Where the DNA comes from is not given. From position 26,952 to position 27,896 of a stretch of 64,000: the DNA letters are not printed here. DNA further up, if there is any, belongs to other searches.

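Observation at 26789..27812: Self-contained, apparently SOS-controlled two-gene module (Rad52/Sak-like protein plus 68-aa partner) divergent from dnaN-recF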

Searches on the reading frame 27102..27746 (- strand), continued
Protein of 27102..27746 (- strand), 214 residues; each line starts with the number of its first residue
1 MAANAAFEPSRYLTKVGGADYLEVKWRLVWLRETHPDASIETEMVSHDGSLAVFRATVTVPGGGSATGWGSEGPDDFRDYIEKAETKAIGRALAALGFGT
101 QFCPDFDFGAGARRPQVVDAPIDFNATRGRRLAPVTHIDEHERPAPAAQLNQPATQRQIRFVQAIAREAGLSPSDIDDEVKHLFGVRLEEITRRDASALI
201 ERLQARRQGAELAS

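Call 28: fold_search(model_id=the predicted structure, library=pdb)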
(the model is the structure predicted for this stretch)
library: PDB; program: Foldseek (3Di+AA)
matches with E <= 10: 805; with E <= 0.001: 1
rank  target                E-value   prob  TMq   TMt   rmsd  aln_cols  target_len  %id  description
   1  8qe9_1F               2.6e-04  1.00  0.35  0.38  15.6       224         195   12  Complex between the 80a-Sak SSAP and the SaPI2 Stl master regulator (released 2025-03-05)
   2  8qe9_1I               1.2e-03  1.00  0.34  0.36  14.4       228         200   14  Complex between the 80a-Sak SSAP and the SaPI2 Stl master regulator (released 2025-03-05)
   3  9yi9_P                1.8e-03  1.00  0.33  0.39   4.5       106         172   19  Cryo-EM structure of yeast Mgm101 in the lock-washer apo state (released 2025-11-05)
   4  8bjm_A                2.2e-03  0.87  0.23  0.25  19.0       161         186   16  Human full length RAD52 undecamer. (released 2023-11-15)
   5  5xs0_B                4.3e-03  0.97  0.28  0.32  18.0       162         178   16  Structure of a ssDNA bound to the outer DNA binding site of RAD52 (released 2018-04-25)
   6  1h2i_A                4.9e-03  0.95  0.27  0.30  18.8       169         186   15  Human Rad52 protein, N-terminal domain (released 2002-10-10)
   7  1kn0_A                6.7e-03  0.85  0.25  0.28  18.7       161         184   15  Crystal Structure of the human Rad52 protein (released 2002-09-04)
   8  5xrz_A                7.1e-03  0.80  0.24  0.27  18.8       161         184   15  Structure of a ssDNA bound to the inner DNA binding site of RAD52 (released 2018-04-25)
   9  9yi7_A                7.6e-03  1.00  0.32  0.37   4.0       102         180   19  Cryo-EM structure of yeast Mgm101 bound to duplex DNA annealing intermediate (released 2025-11-05)
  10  8rjw_F                1.3e-02  0.95  0.29  0.35  18.8       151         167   15  Human RAD52 open ring - ssDNA complex (released 2024-04-24)
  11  9y6u_IA               1.8e-02  0.97  0.23  0.35   4.5        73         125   16  Cryo-EM Structure of Gp77 within the In Vitro Reconstituted RAZR:GP77 Complex (released 2025-12-24)
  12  2bng_A                1.8e-02  0.57  0.18  0.26   9.5        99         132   17  Structure of an M.tuberculosis LEH-like epoxide hydrolase (released 2005-08-03)
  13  8rjw_C                2.5e-02  0.96  0.27  0.35   6.0       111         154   17  Human RAD52 open ring - ssDNA complex (released 2024-04-24)
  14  2l3j_MODEL_1_A        2.6e-02  0.38  0.21  0.19  24.2       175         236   16  The solution structure of the ADAR2 dsRBM-RNA complex reveals a sequence-specific read out of the minor groove (released 2010-10-27)
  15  8rjw_B                3.4e-02  0.98  0.29  0.40   5.4       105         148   15  Human RAD52 open ring - ssDNA complex (released 2024-04-24)
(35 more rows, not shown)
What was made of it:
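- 27411..27746 (-): N-terminal domain (aa 1 to about 112): beta-beta-alpha-beta-beta-beta-alpha Rad52-like core with the signature GWGSEG...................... Call 28: best matches Sak 8qe9, Mgm101 9yi9, RAD52.
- On Rad52-superfamily SSAP: Foldseek probability is 1.0 to Sak 8qe9, Mgm101 9yi9 and RAD52 (call 28).
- The top Foldseek PDB hits are all SSAPs: 80α Sak at 2.6e-4, Mgm101 at 1.8e-3, RAD52 at 2e-3 to 7e-3, and Gp77 (call 28). The best structural matches (Sak, Mgm101, RAD52) are annealing proteins (call 28).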

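Call 29: fold_search(model_id=the predicted structure, library=viral)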
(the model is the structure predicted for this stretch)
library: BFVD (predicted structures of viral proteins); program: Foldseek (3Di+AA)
matches with E <= 10: 984; with E <= 0.001: 88
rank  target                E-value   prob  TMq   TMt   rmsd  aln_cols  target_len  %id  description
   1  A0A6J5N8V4            4.6e-12  1.00  0.42  0.46  13.7       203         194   29  Uncharacterized protein [uncultured Caudovirales phage]
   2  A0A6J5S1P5            2.6e-09  1.00  0.39  0.22  12.5       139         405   35  Exodeoxyribonuclease 8, PDDEXK-like domain containing protein [uncultured Caudovirales phage]
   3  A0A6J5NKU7            3.6e-09  1.00  0.28  0.23  19.4       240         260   18  Uncharacterized protein [uncultured Caudovirales phage]
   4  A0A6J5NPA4            8.6e-09  1.00  0.33  0.33  13.3       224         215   20  Uncharacterized protein [uncultured Caudovirales phage]
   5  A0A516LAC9            4.1e-08  1.00  0.38  0.38  15.3       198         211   19  (no name in the UniProt tables at hand)
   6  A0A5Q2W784            8.6e-08  1.00  0.39  0.38  14.2       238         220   21  (no name in the UniProt tables at hand)
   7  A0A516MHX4            1.0e-07  1.00  0.34  0.38  15.6       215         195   22  (no name in the UniProt tables at hand)
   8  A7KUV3                1.6e-07  1.00  0.35  0.32  17.4       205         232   15  (no name in the UniProt tables at hand)
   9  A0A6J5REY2            1.8e-07  1.00  0.34  0.37  11.6       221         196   18  Uncharacterized protein [uncultured Caudovirales phage]
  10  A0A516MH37            2.6e-07  1.00  0.40  0.35  17.8       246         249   19  (no name in the UniProt tables at hand)
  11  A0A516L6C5            2.8e-07  1.00  0.37  0.37  16.2       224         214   20  (no name in the UniProt tables at hand)
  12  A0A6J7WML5            3.4e-07  1.00  0.33  0.39  13.5       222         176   18  Uncharacterized protein [uncultured Caudovirales phage]
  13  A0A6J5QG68            3.6e-07  1.00  0.38  0.37  18.1       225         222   14  Single-strand annealing protein SAK3 [uncultured Caudovirales phage]
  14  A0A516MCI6            3.6e-07  1.00  0.35  0.28  22.2       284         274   18  (no name in the UniProt tables at hand)
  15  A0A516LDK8            1.2e-06  1.00  0.36  0.48   3.4       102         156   29  (no name in the UniProt tables at hand)
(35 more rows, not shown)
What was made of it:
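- On Rad52-superfamily SSAP: BFVD gives 88 hits below 1e-3, many of them annotated SSAPs (call 29).
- BFVD gives 88 hits below 1e-3, including proteins annotated Sak3, Erf and Rad52/59/22 (call 29).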

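Call 39: search_solved_structures(query=A1, max_evalue=10, show_alignments=3)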
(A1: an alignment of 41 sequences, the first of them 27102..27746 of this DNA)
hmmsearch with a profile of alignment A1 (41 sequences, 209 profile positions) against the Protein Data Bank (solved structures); distinct sequences matched with E-value up to 10: 4.
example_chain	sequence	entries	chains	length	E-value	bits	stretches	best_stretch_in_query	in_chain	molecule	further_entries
2x1c_A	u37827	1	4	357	0.93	12.2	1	95-166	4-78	ACYL-COENZYME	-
3bpv_A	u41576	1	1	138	0.98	12.2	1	149-200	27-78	Transcriptional regulator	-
2x1d_A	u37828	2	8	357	0.99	12.2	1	95-165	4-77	ACYL-COENZYME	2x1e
3bpx_A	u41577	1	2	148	1.1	12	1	149-200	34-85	Transcriptional regulator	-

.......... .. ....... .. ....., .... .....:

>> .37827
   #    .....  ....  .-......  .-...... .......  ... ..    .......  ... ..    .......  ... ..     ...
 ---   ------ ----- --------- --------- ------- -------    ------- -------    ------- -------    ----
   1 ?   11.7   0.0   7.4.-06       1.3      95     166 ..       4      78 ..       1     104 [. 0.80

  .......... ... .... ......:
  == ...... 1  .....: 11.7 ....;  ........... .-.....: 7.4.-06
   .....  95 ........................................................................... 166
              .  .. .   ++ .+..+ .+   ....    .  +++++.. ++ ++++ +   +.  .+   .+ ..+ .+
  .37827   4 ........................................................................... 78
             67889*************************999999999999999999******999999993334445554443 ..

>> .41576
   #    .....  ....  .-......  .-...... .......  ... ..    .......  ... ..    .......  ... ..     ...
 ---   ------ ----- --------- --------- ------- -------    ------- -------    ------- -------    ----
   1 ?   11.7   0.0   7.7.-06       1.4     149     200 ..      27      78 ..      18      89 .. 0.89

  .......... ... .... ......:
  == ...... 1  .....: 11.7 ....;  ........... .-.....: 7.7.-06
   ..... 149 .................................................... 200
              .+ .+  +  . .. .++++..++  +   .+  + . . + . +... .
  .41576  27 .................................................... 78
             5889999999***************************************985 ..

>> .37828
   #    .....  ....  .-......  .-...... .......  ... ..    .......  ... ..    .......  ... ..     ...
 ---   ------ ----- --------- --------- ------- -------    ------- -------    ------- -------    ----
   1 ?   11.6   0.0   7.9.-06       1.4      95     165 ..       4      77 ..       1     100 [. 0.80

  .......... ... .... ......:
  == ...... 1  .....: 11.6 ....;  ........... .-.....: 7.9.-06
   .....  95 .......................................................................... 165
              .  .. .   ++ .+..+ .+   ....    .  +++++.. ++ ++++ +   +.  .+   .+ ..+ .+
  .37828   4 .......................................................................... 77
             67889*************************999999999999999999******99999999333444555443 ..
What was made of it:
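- On Rad52-superfamily SSAP: A profile search against PDB sequences found no SSAP (call 39).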

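Call 46: search_protein_representatives(alignment_id=A1)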
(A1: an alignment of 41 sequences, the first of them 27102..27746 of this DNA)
Query: 41 sequences, 209 profile positions. Proteins with E-value up to 0.001 (for the whole library): 5590; up to 1e-10: 2931; up to 1e-30: 723. The best 150 are listed.
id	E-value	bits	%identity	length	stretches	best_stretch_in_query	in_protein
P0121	2.4e-92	324.6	-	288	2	4-141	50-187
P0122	2.8e-86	304.8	-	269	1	3-205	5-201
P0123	2.1e-85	301.9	-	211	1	3-204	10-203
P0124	9.7e-81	286.6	-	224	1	4-204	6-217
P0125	4.8e-80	284.4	-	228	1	5-209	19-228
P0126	3.3e-75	268.6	-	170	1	1-139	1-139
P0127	1.0e-74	267.0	-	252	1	4-204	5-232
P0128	1.8e-74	266.2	-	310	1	3-202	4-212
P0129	2.6e-74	265.7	-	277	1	5-205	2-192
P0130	1.1e-73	263.5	-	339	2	4-198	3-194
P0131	2.9e-73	262.2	-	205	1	4-204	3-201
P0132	5.8e-73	261.2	-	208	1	4-205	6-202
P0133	4.1e-72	258.5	-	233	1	1-204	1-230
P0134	5.3e-72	258.1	-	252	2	4-135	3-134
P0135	1.2e-69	250.5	-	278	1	1-204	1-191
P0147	5.0e-63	228.8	-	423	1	6-143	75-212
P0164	9.6e-61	221.3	-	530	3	84-208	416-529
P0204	3.7e-56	206.4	-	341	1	4-181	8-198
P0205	8.6e-56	205.1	-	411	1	6-206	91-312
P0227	2.8e-54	200.2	-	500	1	6-202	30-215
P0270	5.6e-51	189.4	-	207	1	5-129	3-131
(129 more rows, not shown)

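Call 47: list_cluster_members(proteins=[P0121, P0122, P0128, P0130, P0147, P0164, P0205, P0227, P0204, P0270])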
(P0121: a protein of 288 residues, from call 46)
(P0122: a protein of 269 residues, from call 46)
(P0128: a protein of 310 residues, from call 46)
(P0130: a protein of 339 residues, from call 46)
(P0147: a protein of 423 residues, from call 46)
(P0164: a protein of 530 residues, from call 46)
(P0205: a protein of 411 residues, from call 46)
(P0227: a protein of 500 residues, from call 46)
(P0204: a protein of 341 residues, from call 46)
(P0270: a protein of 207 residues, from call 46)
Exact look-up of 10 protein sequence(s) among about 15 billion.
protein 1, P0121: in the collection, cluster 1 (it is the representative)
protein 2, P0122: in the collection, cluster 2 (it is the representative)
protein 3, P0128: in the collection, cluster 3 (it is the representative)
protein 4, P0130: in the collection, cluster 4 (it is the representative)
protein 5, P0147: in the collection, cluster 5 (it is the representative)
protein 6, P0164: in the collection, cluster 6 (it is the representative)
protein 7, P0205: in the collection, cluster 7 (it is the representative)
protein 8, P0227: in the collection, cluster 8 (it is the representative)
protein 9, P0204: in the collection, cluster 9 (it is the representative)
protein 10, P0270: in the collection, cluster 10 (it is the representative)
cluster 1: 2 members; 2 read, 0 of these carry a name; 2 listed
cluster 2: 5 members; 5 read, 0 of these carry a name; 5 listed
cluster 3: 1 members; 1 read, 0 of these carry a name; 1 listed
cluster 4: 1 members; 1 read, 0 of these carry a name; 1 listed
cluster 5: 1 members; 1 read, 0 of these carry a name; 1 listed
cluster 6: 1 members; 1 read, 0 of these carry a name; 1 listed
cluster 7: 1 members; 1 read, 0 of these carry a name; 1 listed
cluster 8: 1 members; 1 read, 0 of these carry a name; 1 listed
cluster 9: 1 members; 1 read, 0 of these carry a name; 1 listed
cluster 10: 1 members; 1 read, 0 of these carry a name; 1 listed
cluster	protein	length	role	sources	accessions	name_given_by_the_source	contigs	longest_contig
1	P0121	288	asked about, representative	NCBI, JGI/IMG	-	-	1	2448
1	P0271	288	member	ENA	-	-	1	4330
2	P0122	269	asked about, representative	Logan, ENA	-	-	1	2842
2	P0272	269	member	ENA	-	-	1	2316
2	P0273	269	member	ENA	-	-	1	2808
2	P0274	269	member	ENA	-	-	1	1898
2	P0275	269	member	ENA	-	-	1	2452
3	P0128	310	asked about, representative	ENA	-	-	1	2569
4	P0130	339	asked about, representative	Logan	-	-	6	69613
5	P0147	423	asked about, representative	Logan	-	-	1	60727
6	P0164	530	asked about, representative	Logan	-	-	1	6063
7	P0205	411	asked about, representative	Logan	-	-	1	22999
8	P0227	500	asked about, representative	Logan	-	-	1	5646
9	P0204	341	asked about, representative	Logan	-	-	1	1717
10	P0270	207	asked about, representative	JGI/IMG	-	-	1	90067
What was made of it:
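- Tried and rejected: Ten distant representatives returned no names (call 47).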

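Call 49: search_protein_families(library=pfam, alignment_id=A2, max_evalue=0.01)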
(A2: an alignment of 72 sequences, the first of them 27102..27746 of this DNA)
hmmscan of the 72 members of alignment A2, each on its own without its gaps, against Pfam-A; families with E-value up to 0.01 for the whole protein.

A. member 1, window:27102-27746:- (214 aa): 0 families

B. families by the number of members that match (of 72 scanned): 6 families
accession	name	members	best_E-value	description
PF06252.17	GemA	6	9.4e-07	Bacteriophage Mu, GemA protein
PF11272.13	DUF3072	5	3.3e-06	Protein of unknown function (DUF3072)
PF22085.1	NorB_cytochrome_c-like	1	0.0014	Nitric oxide reductase subunit B, cytochrome c-like domain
PF15584.11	Imm72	1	0.0015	Immunity protein 72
PF04625.18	DEC-1_N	1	0.0052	DEC-1 protein, N-terminal region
PF03687.19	UPF0164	1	0.0068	Uncharacterised protein family (UPF0164)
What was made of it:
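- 27105..27308 (-): C-terminal three-helix domain (aa 147-214), GemA/DUF3072-like in relatives; the protein ends in ELAS. Call 49: GemA in 6 and DUF3072 in 5 of 72 family members.
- On GemA / DUF3072 domain (C-terminal domain): 6 and 5 of 72 family members match, with best E-values of 9e-7 and 3e-6 (call 49).
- Closest known: Phage Mu GemA / DUF3072 domain. Same: The motif is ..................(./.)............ (call 49).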

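Call 69: find_related_loci(query=A2, collection=viral_contigs, flank=4000)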
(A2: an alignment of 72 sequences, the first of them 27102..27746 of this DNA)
Query A2 (214 aa) in viral_contigs; peptide patterns used: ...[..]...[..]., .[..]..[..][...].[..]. (x = any residue, [..] = any of these).
97 stretches matched a pattern; 75 encode a relative of the query (tblastn E <= 1e-3); 74 distinct loci.
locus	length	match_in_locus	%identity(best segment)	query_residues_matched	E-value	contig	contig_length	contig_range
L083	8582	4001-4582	55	4-201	5e-66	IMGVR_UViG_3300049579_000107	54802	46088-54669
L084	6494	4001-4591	51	1-208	1e-62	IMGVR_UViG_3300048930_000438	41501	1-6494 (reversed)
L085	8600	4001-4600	54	7-206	1e-62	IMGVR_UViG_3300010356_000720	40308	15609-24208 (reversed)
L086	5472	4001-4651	51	1-214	1e-62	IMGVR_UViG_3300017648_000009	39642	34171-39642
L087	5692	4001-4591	53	1-204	2e-62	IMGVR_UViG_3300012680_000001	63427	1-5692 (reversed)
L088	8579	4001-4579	53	6-204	2e-59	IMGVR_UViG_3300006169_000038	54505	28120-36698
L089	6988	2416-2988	52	5-203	3e-58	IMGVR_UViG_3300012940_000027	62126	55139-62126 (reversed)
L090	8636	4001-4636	49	1-203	3e-50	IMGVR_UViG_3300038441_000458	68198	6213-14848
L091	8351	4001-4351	62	7-121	7e-48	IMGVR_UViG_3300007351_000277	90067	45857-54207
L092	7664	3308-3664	64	7-122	7e-45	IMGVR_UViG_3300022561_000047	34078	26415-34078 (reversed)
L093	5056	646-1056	57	5-146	7e-45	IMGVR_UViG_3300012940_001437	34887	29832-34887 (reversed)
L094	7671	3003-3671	43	6-207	2e-44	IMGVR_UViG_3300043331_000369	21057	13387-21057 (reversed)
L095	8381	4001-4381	60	7-131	3e-43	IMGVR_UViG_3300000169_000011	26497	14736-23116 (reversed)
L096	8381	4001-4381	60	7-131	3e-43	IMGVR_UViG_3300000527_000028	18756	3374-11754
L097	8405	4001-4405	52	7-153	3e-42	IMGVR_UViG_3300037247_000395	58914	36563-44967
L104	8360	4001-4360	54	4-123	6e-36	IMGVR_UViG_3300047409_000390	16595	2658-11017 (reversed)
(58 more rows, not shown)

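Call 97: search_protein_families(library=padloc, proteins=[window:27102-27746:-], max_evalue=0.1)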
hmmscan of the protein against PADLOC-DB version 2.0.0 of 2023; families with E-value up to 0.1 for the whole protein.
window:27102-27746:- (214 aa): 0 families

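Call 98: search_protein_families(library=pfam, proteins=[L104:4862-5656:+, L104:5653-7434:+, L104:3986-4606:+, L078:4014-6161:+, L001:5004-5642:+, L002:3974-4597:+], max_evalue=0.01)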
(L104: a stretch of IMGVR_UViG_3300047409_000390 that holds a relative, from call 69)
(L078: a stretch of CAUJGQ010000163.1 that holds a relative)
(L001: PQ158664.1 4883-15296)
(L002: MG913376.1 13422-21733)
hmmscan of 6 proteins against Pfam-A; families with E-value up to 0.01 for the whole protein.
L104:4862-5656:+ (264 aa): 1 family
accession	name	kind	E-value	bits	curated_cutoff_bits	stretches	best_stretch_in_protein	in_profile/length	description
PF04492.19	Phage_rep_O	-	8.7e-21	74.7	28.7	1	10-104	6-95/95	Bacteriophage replication protein O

L104:5653-7434:+ (593 aa): 3 families
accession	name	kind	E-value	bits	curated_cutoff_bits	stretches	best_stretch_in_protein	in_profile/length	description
PF13155.12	Toprim_2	-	7.4e-07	29.9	22.1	1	178-272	3-88/88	Toprim-like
PF13662.12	Toprim_4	-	4.6e-06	27.2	25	1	178-253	6-76/85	Toprim domain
PF13481.12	AAA_25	-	1.7e-05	25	27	1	333-494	33-192/195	AAA domain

L104:3986-4606:+ (206 aa): 0 families

L078:4014-6161:+ (715 aa): 4 families
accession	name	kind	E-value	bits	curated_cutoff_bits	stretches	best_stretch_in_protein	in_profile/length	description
PF13481.12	AAA_25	-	4.2e-26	92.2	27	1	389-548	22-194/195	AAA domain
PF19898.4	DUF6371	-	0.0016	18.7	27.7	1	154-218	87-149/150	Domain of unknown function (DUF6371)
PF01751.28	Toprim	-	0.002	18.7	23.1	1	169-239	2-85/96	Toprim domain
PF13362.12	Toprim_3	-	0.0049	17.7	27.2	0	205-263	37-94/95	Toprim domain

L001:5004-5642:+ (212 aa): 0 families

L002:3974-4597:+ (207 aa): 1 family
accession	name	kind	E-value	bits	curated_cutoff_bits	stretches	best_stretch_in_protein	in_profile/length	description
PF15237.11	PTRF_SDPR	-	0.002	18.2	30.5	1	121-199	159-236/250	PTRF/SDPR family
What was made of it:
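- L104, with replication protein O and a primase-helicase (call 98).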
